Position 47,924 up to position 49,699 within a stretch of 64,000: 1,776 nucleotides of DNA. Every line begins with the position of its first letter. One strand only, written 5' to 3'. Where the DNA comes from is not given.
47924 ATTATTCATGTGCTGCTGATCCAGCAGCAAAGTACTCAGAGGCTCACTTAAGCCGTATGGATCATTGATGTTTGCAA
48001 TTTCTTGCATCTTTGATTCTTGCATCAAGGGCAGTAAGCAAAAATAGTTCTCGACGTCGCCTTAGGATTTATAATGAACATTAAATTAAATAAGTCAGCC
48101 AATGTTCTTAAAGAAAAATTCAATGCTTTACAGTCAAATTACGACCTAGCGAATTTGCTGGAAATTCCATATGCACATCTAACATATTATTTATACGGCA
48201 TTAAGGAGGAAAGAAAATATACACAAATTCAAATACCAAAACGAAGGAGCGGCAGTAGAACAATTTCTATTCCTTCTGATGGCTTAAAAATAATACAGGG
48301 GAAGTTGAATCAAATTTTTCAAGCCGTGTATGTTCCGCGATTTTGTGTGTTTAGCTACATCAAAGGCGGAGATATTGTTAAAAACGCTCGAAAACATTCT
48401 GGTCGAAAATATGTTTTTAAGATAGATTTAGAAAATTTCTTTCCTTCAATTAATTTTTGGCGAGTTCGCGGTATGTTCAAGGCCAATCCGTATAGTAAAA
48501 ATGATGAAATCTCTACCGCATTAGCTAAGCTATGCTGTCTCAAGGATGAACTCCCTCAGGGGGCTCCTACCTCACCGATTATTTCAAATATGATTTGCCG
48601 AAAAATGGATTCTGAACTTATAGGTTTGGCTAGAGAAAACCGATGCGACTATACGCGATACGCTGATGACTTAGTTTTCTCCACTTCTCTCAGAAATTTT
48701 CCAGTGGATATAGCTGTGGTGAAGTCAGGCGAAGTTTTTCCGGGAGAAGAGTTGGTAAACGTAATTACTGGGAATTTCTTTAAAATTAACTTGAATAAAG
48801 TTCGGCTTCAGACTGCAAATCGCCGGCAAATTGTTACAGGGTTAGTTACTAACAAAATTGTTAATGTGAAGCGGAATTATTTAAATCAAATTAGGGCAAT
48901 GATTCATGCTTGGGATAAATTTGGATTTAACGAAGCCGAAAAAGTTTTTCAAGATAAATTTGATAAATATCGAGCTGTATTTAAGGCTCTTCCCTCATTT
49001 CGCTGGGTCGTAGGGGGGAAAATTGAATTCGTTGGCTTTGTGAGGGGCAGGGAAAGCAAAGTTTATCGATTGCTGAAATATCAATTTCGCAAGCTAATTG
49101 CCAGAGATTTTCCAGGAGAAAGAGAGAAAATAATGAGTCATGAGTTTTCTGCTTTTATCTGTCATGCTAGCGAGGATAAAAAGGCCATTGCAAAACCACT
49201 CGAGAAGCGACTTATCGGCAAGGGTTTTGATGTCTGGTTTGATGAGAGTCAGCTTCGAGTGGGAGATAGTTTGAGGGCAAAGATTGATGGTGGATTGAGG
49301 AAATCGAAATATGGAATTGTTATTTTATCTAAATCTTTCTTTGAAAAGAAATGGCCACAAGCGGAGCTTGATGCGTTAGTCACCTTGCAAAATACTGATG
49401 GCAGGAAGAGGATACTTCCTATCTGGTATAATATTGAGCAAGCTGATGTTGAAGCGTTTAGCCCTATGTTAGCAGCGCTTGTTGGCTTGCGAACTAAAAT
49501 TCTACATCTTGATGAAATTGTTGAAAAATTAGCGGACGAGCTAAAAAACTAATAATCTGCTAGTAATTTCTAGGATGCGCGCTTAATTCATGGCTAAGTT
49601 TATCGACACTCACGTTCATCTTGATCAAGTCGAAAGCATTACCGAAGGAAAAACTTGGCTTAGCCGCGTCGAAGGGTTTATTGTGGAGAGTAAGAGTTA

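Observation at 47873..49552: Retron-like module: a1/a2-flanked structured ncRNA immediately upstream of an RT-TIR fusion gene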

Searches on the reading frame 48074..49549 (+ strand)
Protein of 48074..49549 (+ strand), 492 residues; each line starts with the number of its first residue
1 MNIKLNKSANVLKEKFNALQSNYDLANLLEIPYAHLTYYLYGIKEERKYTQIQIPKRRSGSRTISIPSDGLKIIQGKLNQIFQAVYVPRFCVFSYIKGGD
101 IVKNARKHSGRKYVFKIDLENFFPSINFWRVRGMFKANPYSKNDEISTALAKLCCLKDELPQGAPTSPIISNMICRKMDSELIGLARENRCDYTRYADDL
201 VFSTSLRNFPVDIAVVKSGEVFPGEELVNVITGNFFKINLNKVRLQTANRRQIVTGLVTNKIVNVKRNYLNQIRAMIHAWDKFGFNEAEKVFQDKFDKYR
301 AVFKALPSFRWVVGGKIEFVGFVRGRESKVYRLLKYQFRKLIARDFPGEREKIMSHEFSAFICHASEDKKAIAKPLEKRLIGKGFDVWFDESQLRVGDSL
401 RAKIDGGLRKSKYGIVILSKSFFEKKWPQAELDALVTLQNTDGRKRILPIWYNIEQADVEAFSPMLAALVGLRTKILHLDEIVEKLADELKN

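Call 3: search_protein_families(library=pfam, proteins=[window:48074-49549:+], max_evalue=0.01)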
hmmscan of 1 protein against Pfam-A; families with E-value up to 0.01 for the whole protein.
window:48074-49549:+ (492 aa): 3 families
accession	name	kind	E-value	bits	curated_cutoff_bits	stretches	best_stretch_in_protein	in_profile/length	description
PF13676.11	TIR_2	-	1.2e-20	74.6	28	1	361-455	2-93/122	TIR domain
PF00078.32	RVT_1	-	1e-16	61.7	29.6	1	54-245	1-191/205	Reverse transcriptase (RNA-dependent DNA polymerase)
PF01582.25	TIR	-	4.8e-12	46.5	21.3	1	360-460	4-104/179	TIR domain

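Call 4: search_protein_families(library=padloc, proteins=[window:48074-49549:+], max_evalue=0.01)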
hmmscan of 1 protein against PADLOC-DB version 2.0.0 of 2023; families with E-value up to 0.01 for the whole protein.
window:48074-49549:+ (492 aa): 75 families (the best 25 are shown)
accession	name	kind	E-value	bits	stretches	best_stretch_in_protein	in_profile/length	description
PDLC02961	RT-TIR_XII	-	2.7e-146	486.2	1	9-491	4-469/475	single gene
PDLC02962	RT-TIR_XII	-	1.1e-144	480.9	1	9-465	4-453/478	single gene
PDLC02959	RT-Protease_XI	-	8.1e-124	412.3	1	13-352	2-332/510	single gene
PDLC02960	RT-Protease_XI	-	1.8e-123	411.2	1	15-349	2-323/506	single gene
PDLC02965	RT-Toprim_I-C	-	1e-113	379.1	1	24-342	3-311/529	single gene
PDLC02968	RT-Toprim_I-C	-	2.4e-113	377.8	1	24-341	3-310/529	single gene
PDLC02966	RT-Toprim_I-C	-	6.5e-93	310.1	1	14-287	10-292/568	single gene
PDLC02963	RT-Toprim_I-C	-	2.9e-92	308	1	15-287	6-287/552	single gene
PDLC02967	RT-Toprim_I-C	-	6.6e-83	277.3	1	15-280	2-268/549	single gene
PDLC02964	RT-Toprim_I-C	-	1e-80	270.1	1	15-280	2-269/554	single gene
PDLC02946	RT_III-A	-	7.3e-71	237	1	6-301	21-300/330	-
PDLC02956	RT_XIII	-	1.2e-66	223.6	1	6-293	100-390/469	-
PDLC02942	RT_III-A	-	4e-63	211.6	1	5-331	28-328/341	-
PDLC02941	RT_II-A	-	9.2e-62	207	1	17-281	11-261/309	-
PDLC02943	RT_III-A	-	2e-61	205.7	1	10-289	13-277/322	-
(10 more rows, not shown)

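Call 5: search_protein_families(library=ncbifam, proteins=[window:48074-49549:+], max_evalue=0.01)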
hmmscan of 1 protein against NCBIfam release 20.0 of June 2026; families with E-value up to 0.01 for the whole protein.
window:48074-49549:+ (492 aa): 8 families
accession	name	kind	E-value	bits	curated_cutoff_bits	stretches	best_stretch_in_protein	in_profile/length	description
NF042941.1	Retron_TIR_antiphage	equivalog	1.3e-132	442.9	600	1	23-467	3-448/464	TIR domain-containing anti-phage reverse transcriptase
NF038237.1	retron_Ec67_fus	exception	2.2e-93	313.7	450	1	14-290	2-293/572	retron Ec67 family RNA-directed DNA polymerase/endonuclease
NF038233.2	retron_St85_RT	exception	1.5e-60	204.9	235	1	25-283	3-256/289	retron St85 family RNA-directed DNA polymerase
TIGR04416.1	group_II_RT_mat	equivalog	9.8e-14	51.2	300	1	48-204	52-220/353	group II intron reverse transcriptase/maturase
NF041746.1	Drt2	equivalog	4.6e-07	29.3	390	1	159-202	223-266/416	antiviral reverse transcriptase Drt2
NF041747.1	Drt3a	equivalog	2.3e-06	27.2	200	1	102-204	101-206/412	antiviral reverse transcriptase Drt3a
NF058526.1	Thoeris_type3_ThcB4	equivalog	3e-05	23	220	1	356-433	126-203/375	Thoeris type III anti-phage system protein ThcB4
NF041749.1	Drt4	equivalog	0.00041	19.4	450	1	103-202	128-233/489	antiviral reverse transcriptase Drt4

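Call 9: find_homologous_proteins(query=window:48074-49549:+, max_evalue=1e-10)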
Query window:48074-49549:+ (492 aa): 4085 proteins with E <= 1e-10 among 8000 candidates; the best 120 are listed.
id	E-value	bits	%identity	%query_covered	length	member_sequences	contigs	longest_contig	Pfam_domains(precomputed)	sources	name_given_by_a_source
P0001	0.0e+0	1113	100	100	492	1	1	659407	PF01582.26,PF00078.33,PF13676.12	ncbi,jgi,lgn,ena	ncbi:MAG: TIR domain-containing protein [Candidatus Omnitrophota bacterium]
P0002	3.8e-152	526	50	100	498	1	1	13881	PF01582.26,PF00078.33,PF13676.12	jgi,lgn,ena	-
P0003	3.7e-151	522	50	100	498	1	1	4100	PF01582.26,PF00078.33,PF13676.12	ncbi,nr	ncbi:MAG: TIR domain-containing protein [Candidatus Omnitrophica bacterium]|nr:TIR domain-containing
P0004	1.4e-150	520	49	100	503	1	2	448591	PF01582.26,PF00078.33,PF13676.12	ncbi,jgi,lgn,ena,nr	ncbi:MAG: reverse transcriptase domain-containing protein [Candidatus Omnitrophica bacterium]|jgi:RN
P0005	4.5e-146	505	48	100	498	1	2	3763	PF01582.26,PF00078.33,PF13676.12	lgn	-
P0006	5.1e-146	505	47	100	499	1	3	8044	PF01582.26,PF00078.33,PF13676.12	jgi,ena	-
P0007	4.1e-138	479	47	96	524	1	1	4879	PF01582.26,PF00078.33,PF13676.12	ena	-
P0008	1.1e-133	465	46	100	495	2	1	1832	PF01582.26,PF00078.33,PF13676.12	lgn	-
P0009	2.2e-129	450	46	98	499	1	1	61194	PF01582.26,PF00078.33,PF13676.12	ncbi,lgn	-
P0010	1.1e-127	445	45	97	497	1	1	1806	PF01582.26,PF00078.33,PF13676.12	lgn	-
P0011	9.3e-127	442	46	98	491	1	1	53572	PF01582.26,PF00078.33,PF13676.12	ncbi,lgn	-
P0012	1.1e-123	432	44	97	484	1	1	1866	PF01582.26,PF00078.33,PF13676.12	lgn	-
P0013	1.9e-121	424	45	100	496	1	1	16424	PF01582.26,PF00078.33,PF13676.12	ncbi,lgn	-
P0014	3.8e-121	423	46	99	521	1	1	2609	PF01582.26,PF00078.33,PF13676.12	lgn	-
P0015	6.7e-121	422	45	98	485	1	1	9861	PF01582.26,PF00078.33,PF13676.12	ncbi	-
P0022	5.9e-115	403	44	100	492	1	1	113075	PF01582.26,PF00078.33,PF13676.12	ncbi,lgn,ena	-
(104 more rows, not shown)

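Call 13: find_related_loci(query=A1, collection=genome_contigs, flank=4000)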
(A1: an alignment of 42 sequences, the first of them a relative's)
Query A1 (492 aa) in genome_contigs; peptide patterns used: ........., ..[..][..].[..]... (x = any residue, [..] = any of these).
600 stretches matched a pattern (row limit reached: there are more); 597 encode a relative of the query (tblastn E <= 1e-3); the best 80 are kept; 80 distinct loci.
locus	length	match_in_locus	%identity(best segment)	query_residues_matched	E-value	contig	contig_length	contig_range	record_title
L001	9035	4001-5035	49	5-343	7e-106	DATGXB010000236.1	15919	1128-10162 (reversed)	MAG TPA_asm: Nostocaceae cyanobacterium isolate SMAG_U10597 k141_153473, whole genome shotgun sequence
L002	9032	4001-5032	47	5-343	1e-101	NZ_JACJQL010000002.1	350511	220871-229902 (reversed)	Nostoc parmelioides FACHB-3921 contig2, whole genome shotgun sequence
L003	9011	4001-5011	50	2-331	4e-100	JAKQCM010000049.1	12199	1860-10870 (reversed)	MAG: Chloroflexota bacterium isolate USCA_metabat.78 k141_1741640, whole genome shotgun sequence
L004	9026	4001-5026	46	5-341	4e-100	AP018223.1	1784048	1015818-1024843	Nostoc linckia NIES-25 plasmid plasmid1 DNA, nearly complete genome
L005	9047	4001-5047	44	1-347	4e-95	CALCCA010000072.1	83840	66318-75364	MAG TPA_asm: uncultured Halomicronema sp. isolate SRR3401481_bin.65_CONCOCT_v1.1_MAG genome assembly, contig: ERZ1740060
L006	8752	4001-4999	46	1-331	7e-95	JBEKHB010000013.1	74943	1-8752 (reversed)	MAG: Syntrophorhabdales bacterium isolate SPRUCE 267 SPRUCE_267_13, whole genome shotgun sequence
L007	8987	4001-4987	47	5-331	4e-94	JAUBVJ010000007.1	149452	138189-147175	Microcoleus sp. AR_TQ3_B6 NODE_52_length_149452_cov_19.455458, whole genome shotgun sequence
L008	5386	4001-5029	46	1-341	3e-92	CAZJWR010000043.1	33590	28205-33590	MAG TPA_asm: uncultured Ignavibacteriales bacterium isolate SRP214966_co4_518 genome assembly, contig: NODE_871_length_3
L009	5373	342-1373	43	5-341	1e-90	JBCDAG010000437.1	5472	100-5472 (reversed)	MAG: Cyanobacteria bacterium P01_F01_bin.53 k141_3608243_length_5472_cov_8.9670, whole genome shotgun sequence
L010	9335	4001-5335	37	13-450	1e-87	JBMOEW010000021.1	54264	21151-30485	MAG: Caulobacterales bacterium isolate Deming_bin.143 contig956, whole genome shotgun sequence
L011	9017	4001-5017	43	5-338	2e-87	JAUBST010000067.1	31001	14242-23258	Microcoleus sp. F6_B6 NODE_87_length_31001_cov_141.019758, whole genome shotgun sequence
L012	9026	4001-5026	45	5-341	1e-86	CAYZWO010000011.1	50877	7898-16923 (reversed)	MAG TPA_asm: uncultured bacterium isolate binchicken_co209_185 genome assembly, contig: NODE_466_length_50877_cov_5.2744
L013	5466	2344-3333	42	3-331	6e-86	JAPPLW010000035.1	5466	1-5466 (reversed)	MAG: bacterium isolate RHO3_bin_31 NODE_14525_length_5466_cov_26.583256, whole genome shotgun sequence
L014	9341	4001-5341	36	9-450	2e-85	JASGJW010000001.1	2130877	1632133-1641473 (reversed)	MAG: Hyphomonadaceae bacterium isolate 5N517 JMF-2111-06-0005.ont.bin.517_0, whole genome shotgun sequence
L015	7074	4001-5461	37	7-491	3e-85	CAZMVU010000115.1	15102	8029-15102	MAG TPA_asm: uncultured Nitrospirales bacterium isolate SRP252850_co1_233 genome assembly, contig: NODE_7311_length_1510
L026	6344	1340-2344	40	14-343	7e-76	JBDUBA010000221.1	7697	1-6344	MAG: Gemmatimonas sp. isolate cluster4_bin.203 NODE_30273_length_7697_cov_7.082177, whole genome shotgun sequence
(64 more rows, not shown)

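Call 14: find_related_loci(query=A1, collection=metagenome_contigs, flank=3000)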
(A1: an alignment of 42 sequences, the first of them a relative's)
Query A1 (492 aa) in metagenome_contigs; peptide patterns used: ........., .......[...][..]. (x = any residue, [..] = any of these).
600 stretches matched a pattern (row limit reached: there are more); 592 encode a relative of the query (tblastn E <= 1e-3); the best 80 are kept; 80 distinct loci.
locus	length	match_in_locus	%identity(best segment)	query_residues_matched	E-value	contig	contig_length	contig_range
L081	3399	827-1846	49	1-334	7e-102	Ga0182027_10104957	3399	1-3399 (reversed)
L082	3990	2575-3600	48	2-341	3e-100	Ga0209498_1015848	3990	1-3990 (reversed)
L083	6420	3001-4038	49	1-341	6e-98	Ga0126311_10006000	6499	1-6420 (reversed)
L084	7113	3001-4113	46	1-362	7e-98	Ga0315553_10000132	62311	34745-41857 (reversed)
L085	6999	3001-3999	46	1-331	4e-95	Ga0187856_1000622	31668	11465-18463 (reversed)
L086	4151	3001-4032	45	5-344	8e-94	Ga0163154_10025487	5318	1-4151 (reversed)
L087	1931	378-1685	38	20-450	1e-98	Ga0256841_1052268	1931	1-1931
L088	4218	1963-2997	46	8-331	9e-92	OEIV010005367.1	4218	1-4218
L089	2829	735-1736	46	1-331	4e-93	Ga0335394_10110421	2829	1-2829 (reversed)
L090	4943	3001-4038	44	2-346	7e-89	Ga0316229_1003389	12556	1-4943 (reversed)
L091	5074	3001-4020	44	2-335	9e-89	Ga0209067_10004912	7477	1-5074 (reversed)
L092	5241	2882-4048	40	12-398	9e-87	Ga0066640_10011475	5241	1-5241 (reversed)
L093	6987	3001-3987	43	14-341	3e-86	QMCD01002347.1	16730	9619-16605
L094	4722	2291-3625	37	13-450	1e-85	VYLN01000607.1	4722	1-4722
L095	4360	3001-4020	45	3-341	4e-85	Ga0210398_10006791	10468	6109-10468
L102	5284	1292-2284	39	12-331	1e-72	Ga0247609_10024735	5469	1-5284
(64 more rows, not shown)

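Call 15: find_encoding_contigs(protein=P0002, flank=3000, max_places=2)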
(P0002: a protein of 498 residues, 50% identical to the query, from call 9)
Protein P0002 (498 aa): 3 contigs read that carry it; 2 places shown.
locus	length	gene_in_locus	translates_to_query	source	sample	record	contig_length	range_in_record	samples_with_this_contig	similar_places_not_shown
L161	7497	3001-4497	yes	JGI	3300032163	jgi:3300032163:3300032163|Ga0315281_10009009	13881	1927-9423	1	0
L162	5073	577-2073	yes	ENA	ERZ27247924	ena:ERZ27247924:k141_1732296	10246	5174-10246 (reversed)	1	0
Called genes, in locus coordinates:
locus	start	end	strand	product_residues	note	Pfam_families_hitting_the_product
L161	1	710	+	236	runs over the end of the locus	PF15515:MvaI_BcnI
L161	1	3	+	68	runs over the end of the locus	PF13560:HTH_31, PF12844:HTH_19, PF13443:HTH_26, PF01381:HTH_3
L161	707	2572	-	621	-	PF01726:LexA_DNA_bind, PF00717:Peptidase_S24, PF01555:N6_N4_Mtase, PF01170:UPF0020 (faint), PF01555:N6_N4_Mtase (weak)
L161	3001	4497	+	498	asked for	PF00078:RVT_1, PF01582:TIR, PF13676:TIR_2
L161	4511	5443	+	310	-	PF14088:DUF4268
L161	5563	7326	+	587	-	PF10592:AIPR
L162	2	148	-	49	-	?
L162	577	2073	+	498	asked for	PF00078:RVT_1, PF01582:TIR, PF13676:TIR_2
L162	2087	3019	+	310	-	PF14088:DUF4268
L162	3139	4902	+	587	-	PF10592:AIPR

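Call 16: find_encoding_contigs(protein=P0004, flank=3000, max_places=2)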
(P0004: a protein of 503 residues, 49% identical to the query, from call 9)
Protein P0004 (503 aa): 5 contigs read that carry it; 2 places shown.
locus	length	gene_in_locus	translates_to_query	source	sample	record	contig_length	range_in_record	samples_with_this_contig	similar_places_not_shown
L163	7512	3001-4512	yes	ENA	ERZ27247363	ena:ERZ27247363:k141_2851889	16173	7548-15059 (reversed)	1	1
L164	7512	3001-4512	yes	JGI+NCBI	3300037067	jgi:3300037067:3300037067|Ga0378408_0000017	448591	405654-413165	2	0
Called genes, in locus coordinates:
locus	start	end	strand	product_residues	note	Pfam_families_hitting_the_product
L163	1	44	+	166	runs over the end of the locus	PF01750:HycI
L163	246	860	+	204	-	PF01618:MotA_ExbB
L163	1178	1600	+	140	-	PF02472:ExbD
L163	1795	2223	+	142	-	PF01161:PBP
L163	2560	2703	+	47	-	-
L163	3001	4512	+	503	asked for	PF00078:RVT_1, PF01582:TIR, PF13676:TIR_2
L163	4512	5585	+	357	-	PF16263:DUF4917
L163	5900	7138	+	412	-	-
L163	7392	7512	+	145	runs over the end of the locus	-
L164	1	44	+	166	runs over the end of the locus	PF01750:HycI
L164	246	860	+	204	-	PF01618:MotA_ExbB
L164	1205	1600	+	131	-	PF02472:ExbD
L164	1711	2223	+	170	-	PF01161:PBP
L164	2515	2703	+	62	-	-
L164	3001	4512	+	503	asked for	PF00078:RVT_1, PF01582:TIR, PF13676:TIR_2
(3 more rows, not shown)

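Call 17: find_encoding_contigs(protein=P0003, flank=3000, max_places=2)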
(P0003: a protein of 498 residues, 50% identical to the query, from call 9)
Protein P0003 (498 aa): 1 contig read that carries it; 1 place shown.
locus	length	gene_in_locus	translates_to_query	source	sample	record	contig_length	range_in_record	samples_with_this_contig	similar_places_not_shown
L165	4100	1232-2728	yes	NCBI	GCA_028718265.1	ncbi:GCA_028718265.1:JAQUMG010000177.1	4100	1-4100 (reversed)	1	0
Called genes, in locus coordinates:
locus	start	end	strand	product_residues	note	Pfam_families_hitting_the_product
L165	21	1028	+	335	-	PF14082:SduA_C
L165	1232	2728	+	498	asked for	PF00078:RVT_1, PF01582:TIR, PF13676:TIR_2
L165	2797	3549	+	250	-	PF09509:Hypoth_Ymh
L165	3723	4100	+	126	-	PF13271:DUF4062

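Call 18: find_encoding_contigs(protein=P0006, flank=3000, max_places=2)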
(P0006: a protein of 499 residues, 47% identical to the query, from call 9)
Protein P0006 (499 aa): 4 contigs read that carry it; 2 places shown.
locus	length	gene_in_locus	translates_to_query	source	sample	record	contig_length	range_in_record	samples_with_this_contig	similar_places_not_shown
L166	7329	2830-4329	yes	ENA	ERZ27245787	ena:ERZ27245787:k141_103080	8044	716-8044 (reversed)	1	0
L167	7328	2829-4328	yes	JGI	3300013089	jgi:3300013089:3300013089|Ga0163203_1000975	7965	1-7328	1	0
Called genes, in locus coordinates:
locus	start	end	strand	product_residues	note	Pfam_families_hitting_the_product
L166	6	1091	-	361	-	PF00589:Phage_integrase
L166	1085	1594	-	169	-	-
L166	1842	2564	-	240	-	-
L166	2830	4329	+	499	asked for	PF00078:RVT_1, PF01582:TIR, PF13676:TIR_2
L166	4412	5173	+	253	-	PF18728:HEPN_AbiV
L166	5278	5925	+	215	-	-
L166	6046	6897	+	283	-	PF14337:Abi_alpha (faint), PF10987:DUF2806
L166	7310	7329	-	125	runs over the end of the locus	-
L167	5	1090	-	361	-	PF00589:Phage_integrase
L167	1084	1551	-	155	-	-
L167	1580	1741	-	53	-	-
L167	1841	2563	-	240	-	-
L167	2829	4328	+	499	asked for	PF00078:RVT_1, PF01582:TIR, PF13676:TIR_2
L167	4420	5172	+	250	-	PF18728:HEPN_AbiV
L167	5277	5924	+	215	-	-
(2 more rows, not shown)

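Call 19: find_encoding_contigs(protein=P0005, flank=3000, max_places=1)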
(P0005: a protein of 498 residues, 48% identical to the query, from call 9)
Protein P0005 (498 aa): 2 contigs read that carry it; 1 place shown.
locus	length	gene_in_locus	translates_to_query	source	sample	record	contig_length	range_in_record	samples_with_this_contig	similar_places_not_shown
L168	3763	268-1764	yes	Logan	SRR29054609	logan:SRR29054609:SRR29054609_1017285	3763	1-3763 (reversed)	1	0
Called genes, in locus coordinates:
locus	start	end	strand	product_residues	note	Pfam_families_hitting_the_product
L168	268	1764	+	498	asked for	PF00078:RVT_1, PF01582:TIR, PF13676:TIR_2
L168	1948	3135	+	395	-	PF18731:HEPN_Swt1 (faint)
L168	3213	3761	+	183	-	?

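Call 20: find_encoding_contigs(protein=P0007, flank=3000, max_places=1)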
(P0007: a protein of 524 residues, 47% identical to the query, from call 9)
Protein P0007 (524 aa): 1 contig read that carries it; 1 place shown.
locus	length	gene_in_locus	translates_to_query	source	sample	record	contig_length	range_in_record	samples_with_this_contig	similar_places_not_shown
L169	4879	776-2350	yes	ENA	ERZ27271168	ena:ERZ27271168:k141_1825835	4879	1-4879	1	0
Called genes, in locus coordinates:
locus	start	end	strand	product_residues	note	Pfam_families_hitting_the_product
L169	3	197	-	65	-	?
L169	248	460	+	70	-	-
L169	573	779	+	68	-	-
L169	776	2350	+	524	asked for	PF00078:RVT_1, PF01582:TIR, PF13676:TIR_2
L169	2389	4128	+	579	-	-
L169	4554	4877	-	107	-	?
